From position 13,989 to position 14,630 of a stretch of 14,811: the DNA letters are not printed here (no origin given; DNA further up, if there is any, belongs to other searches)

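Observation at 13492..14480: Overlapping DUF4258/DUF2283 gene pair (putative toxin-antitoxin) immediately upstream of arfB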

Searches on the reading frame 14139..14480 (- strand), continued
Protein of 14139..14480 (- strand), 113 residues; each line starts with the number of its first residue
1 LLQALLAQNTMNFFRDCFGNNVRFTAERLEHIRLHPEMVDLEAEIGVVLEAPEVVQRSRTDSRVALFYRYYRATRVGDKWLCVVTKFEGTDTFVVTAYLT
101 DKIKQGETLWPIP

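Call 78: search_dna_similar(query=window:14139-14450:-, collection=plasmids, mode=protein, max_rows=15)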
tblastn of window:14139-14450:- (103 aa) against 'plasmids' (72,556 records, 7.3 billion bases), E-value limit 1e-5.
Records with a match: 6; places in all: 10; records where one place covers at least 80% of the query: 2.
Best place of each record, by identity: <60% 6.
By first word of the organism name: Leptospira 3; Synechocystis 2; Chondrocystis 1.
By predicted mobility (MOB-suite, as given by PLSDB): non-mobilizable 5; mobilizable 1.
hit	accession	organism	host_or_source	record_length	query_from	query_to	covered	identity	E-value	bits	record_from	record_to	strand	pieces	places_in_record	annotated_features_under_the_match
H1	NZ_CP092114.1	Leptospira noguchii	Bos taurus,Cell culture,urine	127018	1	100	97%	49.5%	9e-24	100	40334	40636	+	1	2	hypothetical protein | UPF0175 family protein | DUF2283 domain-containing protein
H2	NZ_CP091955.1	Leptospira noguchii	-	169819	1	100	97%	49.5%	9e-24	100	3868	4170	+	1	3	hypothetical protein | DUF2283 domain-containing protein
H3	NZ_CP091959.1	Leptospira noguchii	Bos taurus,Cell culture,urine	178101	25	100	74%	52.6%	2e-18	86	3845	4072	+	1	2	DUF2283 domain-containing protein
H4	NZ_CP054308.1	Synechocystis sp. PCC 7338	cell culture,Tidal pool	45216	22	100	77%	40.5%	5e-11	64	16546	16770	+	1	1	hypothetical protein (x2)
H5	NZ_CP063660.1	Synechocystis sp. PCC 7339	cell culture,Tidal pool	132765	22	100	77%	40.5%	5e-11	64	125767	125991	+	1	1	hypothetical protein (x2)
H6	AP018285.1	Chondrocystis sp. NIES-4102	-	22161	25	100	74%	38.2%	3e-8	57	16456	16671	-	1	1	hypothetical protein (x2)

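Call 79: search_dna_similar(query=window:14139-14450:-, collection=phages, mode=protein, max_rows=10)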
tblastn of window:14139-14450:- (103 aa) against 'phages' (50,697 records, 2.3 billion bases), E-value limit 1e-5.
No match.
